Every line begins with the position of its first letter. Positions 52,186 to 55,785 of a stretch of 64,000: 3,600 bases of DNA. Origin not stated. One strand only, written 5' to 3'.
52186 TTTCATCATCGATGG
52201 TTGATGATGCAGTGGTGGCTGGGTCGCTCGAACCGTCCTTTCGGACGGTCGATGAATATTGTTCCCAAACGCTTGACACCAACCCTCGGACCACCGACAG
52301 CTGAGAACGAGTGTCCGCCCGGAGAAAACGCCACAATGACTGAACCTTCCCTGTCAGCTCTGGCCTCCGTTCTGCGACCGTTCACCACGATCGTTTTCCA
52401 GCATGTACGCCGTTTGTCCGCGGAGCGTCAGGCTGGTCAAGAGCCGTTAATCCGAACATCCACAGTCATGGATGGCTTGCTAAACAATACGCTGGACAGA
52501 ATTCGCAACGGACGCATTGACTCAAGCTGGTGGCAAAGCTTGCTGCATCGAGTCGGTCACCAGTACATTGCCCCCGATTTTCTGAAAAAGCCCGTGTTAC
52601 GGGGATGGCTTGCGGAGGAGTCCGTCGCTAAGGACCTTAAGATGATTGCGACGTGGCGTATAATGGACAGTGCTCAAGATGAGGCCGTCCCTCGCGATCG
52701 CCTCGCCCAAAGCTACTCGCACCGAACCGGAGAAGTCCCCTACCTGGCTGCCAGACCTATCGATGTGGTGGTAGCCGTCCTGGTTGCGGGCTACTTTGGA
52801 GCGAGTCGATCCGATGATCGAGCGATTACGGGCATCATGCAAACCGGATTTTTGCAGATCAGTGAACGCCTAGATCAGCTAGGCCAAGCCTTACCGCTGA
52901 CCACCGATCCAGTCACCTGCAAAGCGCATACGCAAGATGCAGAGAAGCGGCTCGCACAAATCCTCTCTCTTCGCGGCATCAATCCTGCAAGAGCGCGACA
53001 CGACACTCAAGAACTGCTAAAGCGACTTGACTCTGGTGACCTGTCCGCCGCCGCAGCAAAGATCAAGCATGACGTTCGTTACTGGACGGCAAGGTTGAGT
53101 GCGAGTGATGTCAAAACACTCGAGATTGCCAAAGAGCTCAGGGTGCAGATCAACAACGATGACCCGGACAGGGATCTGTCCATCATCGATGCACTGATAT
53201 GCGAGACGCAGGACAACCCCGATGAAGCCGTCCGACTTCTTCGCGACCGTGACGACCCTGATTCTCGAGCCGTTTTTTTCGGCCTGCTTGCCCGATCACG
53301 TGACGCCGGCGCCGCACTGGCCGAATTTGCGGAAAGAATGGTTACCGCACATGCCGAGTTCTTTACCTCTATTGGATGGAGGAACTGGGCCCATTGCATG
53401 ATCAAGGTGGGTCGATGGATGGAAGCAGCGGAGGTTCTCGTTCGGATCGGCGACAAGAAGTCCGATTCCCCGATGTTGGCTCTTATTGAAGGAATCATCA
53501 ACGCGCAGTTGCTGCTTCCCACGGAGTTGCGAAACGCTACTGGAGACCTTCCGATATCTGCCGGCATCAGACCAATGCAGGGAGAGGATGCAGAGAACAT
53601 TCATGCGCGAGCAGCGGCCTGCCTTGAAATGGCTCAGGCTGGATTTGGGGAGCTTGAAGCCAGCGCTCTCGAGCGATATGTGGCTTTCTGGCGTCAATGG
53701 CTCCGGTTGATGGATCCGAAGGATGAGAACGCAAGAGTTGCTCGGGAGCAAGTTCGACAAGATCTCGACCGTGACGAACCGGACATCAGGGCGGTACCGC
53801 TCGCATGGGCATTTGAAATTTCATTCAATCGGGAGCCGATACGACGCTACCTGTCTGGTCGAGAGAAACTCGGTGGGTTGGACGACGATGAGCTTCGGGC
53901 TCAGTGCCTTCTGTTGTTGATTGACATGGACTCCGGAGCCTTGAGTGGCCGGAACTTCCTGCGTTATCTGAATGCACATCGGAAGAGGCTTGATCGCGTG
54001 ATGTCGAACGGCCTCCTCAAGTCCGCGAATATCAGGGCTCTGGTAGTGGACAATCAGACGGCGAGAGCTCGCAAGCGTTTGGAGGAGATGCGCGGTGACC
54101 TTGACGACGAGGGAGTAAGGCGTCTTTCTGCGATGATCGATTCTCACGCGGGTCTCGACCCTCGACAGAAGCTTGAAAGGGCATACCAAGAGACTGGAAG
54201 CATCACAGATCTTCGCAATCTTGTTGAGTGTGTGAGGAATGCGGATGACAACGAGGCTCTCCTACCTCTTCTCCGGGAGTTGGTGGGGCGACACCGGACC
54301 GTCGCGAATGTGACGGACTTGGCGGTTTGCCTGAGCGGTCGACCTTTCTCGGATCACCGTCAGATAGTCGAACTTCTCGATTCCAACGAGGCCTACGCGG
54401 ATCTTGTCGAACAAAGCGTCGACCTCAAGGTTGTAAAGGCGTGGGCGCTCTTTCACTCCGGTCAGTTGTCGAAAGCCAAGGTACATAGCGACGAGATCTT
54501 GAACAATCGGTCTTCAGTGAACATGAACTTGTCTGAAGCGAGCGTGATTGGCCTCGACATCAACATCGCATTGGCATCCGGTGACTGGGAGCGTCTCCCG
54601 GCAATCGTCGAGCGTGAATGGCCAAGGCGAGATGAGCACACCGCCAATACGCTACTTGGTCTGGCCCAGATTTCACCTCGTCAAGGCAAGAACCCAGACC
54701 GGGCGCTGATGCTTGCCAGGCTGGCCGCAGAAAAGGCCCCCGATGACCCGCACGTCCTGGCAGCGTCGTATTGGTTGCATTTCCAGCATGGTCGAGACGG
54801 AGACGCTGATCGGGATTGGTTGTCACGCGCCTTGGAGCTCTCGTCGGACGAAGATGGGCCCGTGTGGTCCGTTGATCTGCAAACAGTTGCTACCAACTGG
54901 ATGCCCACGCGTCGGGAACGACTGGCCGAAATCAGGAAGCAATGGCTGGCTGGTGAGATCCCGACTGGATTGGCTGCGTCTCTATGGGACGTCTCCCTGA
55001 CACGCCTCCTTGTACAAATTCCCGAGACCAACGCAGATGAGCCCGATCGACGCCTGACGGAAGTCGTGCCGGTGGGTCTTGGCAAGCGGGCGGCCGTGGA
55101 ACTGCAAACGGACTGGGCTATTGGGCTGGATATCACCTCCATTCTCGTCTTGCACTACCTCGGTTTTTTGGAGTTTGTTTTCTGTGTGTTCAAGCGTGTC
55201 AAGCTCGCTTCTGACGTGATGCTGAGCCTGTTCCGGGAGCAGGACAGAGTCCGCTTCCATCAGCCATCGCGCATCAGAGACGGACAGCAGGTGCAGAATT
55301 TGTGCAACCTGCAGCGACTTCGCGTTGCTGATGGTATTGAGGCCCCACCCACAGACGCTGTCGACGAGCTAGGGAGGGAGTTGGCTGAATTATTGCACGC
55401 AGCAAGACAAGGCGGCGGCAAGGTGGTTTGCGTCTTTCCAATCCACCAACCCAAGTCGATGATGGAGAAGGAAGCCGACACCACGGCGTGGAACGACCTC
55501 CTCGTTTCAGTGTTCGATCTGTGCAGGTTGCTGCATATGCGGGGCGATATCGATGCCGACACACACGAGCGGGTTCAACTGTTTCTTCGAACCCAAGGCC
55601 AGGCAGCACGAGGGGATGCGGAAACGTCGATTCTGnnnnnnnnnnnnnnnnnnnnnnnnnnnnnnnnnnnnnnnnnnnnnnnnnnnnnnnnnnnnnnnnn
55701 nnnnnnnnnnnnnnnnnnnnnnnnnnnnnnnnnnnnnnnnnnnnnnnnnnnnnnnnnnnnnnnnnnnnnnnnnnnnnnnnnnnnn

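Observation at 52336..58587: Orphan ~2,083-aa protein: candidate single-gene conflict/defence system of unrecognised type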

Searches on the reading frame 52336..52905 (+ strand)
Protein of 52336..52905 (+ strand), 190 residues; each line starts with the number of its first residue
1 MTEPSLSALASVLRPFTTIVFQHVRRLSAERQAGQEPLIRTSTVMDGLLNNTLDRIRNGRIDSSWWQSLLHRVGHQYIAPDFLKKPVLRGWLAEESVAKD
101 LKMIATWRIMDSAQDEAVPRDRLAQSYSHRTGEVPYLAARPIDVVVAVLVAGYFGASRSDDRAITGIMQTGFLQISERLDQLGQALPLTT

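Call 62: find_homologous_proteins(query=A5, max_evalue=0.001)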
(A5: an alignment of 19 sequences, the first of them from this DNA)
Query A5 (19 sequences) (190 aa, profile of the alignment): 37 proteins with E <= 0.001 among 8000 candidates.
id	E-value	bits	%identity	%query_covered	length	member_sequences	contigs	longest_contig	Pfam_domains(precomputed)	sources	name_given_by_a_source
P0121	2.8e-77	277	65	97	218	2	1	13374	-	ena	-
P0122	8.4e-77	275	66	97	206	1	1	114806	-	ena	-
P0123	2.2e-76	274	48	87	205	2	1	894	-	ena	-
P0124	2.8e-75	270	51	99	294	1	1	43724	-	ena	-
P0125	2.5e-74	267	60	89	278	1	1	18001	-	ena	-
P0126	1.3e-73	265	62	99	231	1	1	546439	-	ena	-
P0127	1.8e-71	258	62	99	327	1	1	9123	-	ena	-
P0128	2.2e-71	257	62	98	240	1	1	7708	-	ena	-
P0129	8.7e-71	256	53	87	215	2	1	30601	-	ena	-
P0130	3.7e-70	253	51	93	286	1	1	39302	-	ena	-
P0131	4.1e-70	253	48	96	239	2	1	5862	-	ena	-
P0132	3.0e-66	241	49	86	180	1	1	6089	-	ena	-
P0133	1.0e-64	236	45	96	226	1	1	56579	-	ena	-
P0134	5.3e-62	227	41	96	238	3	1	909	-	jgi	jgi:hypothetical protein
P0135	4.7e-59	217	42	96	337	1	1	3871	-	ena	-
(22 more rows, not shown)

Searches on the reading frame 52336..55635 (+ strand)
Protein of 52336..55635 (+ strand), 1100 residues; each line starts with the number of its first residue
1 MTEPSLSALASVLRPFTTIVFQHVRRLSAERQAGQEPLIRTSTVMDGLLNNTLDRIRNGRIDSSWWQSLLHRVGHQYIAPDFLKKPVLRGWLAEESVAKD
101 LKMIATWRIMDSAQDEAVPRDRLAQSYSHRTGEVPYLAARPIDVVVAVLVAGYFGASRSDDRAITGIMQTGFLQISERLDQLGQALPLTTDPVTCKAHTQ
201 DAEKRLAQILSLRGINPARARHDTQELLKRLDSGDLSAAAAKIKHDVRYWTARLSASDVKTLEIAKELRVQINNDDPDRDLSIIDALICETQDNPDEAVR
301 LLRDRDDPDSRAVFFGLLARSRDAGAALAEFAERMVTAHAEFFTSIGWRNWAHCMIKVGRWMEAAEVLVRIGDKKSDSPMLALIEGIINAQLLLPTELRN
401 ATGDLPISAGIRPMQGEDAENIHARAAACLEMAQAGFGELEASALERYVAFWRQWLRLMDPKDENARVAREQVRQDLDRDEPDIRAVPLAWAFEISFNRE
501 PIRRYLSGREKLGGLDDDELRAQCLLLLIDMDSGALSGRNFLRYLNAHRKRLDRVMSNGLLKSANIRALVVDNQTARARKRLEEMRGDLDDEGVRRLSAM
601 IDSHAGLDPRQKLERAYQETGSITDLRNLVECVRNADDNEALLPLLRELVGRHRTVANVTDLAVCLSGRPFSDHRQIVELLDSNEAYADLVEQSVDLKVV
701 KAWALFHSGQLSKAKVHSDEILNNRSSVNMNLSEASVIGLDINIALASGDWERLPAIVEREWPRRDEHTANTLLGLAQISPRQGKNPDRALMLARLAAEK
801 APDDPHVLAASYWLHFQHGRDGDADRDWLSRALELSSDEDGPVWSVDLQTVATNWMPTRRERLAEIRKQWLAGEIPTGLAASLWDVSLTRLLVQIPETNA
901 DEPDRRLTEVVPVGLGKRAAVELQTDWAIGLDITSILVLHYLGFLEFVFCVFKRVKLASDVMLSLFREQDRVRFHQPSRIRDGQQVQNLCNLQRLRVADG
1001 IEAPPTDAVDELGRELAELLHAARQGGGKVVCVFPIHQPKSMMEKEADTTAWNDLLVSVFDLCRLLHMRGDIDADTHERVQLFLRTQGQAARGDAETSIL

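Call 59: predict_structure(alignment_id=A3)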
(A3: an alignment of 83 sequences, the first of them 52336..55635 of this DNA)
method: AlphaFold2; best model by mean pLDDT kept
length: 1100 residues; sequences in the alignment: 83
mean_pLDDT: 80.1   pTM: 0.60
mean pLDDT of the five models: 80.1, 78.7, 78.3, 76.5, 76.2
residues with pLDDT >= 90: 382; 70-90: 486; 50-70: 114; < 50: 118
segments of 3 or more residues with pLDDT < 50: 34-41, 158-189, 727-729, 842-845, 893-928, 953-977
pLDDT, mean of each block of 10 residues (from residue 1): 77 89 78 47 74 88 87 84 88 89 88 81 91 87 93 68 39 34 37 86 92 87 94 89 93 93 95 90 95 93 91 94 93 86 91 93 91 72 94 90 81 91 95 87 84 94 91 93 92 92 93 90 94 92 93 89 93 93 85 87 88 89 90 90 94 91 89 89 76 86 88 87 64 74 76 80 88 87 66 92 88 81 83 71 54 68 72 57 55 44 34 33 46 56 60 46 39 45 69 69 79 86 85 82 80 88 88 86 80 73
secondary structure, 60 per line:
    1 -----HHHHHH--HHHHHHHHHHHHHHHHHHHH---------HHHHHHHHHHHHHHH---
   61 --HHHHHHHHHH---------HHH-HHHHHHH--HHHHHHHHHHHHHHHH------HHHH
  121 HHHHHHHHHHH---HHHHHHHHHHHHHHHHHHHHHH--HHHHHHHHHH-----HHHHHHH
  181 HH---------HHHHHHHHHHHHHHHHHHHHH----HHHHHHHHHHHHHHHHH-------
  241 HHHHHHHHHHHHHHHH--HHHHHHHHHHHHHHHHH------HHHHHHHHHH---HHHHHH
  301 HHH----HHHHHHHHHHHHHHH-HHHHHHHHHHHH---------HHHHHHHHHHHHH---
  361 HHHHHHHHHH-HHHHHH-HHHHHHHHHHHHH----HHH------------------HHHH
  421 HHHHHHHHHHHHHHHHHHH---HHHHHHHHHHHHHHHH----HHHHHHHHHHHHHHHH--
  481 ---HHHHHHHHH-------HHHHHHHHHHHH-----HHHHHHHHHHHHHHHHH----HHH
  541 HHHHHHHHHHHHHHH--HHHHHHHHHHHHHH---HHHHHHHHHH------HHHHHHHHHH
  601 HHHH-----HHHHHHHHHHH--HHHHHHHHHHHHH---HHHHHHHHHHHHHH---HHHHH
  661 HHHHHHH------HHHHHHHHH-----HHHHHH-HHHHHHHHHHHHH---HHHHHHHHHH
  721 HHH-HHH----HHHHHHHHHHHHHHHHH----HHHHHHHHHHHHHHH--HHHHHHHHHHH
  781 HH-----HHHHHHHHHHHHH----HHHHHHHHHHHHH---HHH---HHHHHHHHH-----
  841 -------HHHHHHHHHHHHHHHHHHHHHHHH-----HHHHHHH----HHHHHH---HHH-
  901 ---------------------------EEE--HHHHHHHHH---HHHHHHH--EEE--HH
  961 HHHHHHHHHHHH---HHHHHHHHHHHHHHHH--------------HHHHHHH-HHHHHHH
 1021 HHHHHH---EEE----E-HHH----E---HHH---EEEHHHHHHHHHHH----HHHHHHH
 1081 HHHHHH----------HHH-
elements in order (helices of 4 or more, strands of 3 or more residues): H6-11 H14-33 H43-57 H63-72 H86-92 H95-110 H117-131 H135-156 H159-168 H174-182 H192-212 H217-233 H241-256 H259-275 H282-291 H295-303 H308-322 H324-335 H345-357 H361-370 H372-377 H379-391 H417-439 H443-458 H463-478 H484-492 H500-511 H517-533 H538-555 H558-571 H575-584 H591-604 H610-620 H623-635 H639-652 H656-667 H674-682 H688-693 H695-707 H711-723 H732-748 H753-767 H770-782 H788-800 H805-817 H827-835 H848-871 H877-883 H888-893 E928-930 H933-941 H945-951 E954-956 H959-972 H976-991 H1006-1012 H1014-1026 E1030-1032 E1056-1058 H1059-1069 H1074-1086

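Call 90: fold_search(model_id=the predicted structure, library=pdb)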
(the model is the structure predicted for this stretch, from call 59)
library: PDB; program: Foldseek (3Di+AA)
matches with E <= 10: 1393; with E <= 0.001: 140
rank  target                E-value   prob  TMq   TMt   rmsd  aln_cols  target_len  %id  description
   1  9hvq_Q                1.4e-07  1.00  0.26  0.30  28.8       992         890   11  Structure of the transcribing Pol II-DSIF-PAF-SPT6-RECQL5 complex (released 2025-07-16)
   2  6bq1_B                4.0e-07  1.00  0.19  0.25  18.1       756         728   14  Human PI4KIIIa lipid kinase complex (released 2017-12-13)
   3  4buj_B                1.3e-06  1.00  0.25  0.21  33.2      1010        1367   10  Crystal structure of the S. cerevisiae Ski2-3-8 complex (released 2013-08-28)
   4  8fgw_D                2.8e-06  1.00  0.24  0.21  19.4       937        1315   12  Human IFT-A complex structures provide molecular insights into ciliary transport (released 2023-02-22)
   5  9hmf_L                3.8e-06  1.00  0.19  0.28  33.5       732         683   11  Periplasmic scaffold of the Campylobacter jejuni flagellar motor (alpha carbon trace) (released 2024-12-25)
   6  8h6e_4G               4.8e-06  1.00  0.19  0.25  31.0       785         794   14  Cryo-EM structure of human exon-defined spliceosome in the late pre-B state. (released 2024-05-01)
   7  9hmf_K                5.5e-06  1.00  0.18  0.24  30.2       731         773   11  Periplasmic scaffold of the Campylobacter jejuni flagellar motor (alpha carbon trace) (released 2024-12-25)
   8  8r0a_N                5.8e-06  1.00  0.20  0.26  28.9       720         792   13  Cryo-EM structure of the cross-exon pre-B+5'ss complex (released 2024-05-22)
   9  4buj_F                6.7e-06  1.00  0.23  0.20  33.0      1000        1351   12  Crystal structure of the S. cerevisiae Ski2-3-8 complex (released 2013-08-28)
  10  8hmd_C                7.0e-06  1.00  0.26  0.23  20.2      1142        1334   10  base module state 2 of Tetrahymena IFT-A (released 2023-06-14)
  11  8bbg_D                8.4e-06  1.00  0.23  0.20  21.9      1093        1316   12  Structure of the IFT-A complex; anterograde IFT-A train model (released 2022-12-21)
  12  8xi2_J                9.1e-06  1.00  0.15  0.25  30.8       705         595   13  Cryo-EM structure of the Chlamydomonas C* complex (released 2024-10-09)
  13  8h6k_4G               9.8e-06  1.00  0.19  0.25  31.7       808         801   13  Cryo-EM structure of human exon-defined spliceosome in the mature B state. (released 2024-05-01)
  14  8y6o_G                1.0e-05  1.00  0.20  0.26  31.2       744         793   14  Cryo-EM Structure of the human minor pre-B complex (pre-precatalytic spliceosome) U11 and tri-snRNP part (released 2024-03-20)
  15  8bbe_D                1.5e-05  1.00  0.22  0.33  17.7       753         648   13  Structure of the IFT-A complex; IFT-A2 module (released 2022-12-21)
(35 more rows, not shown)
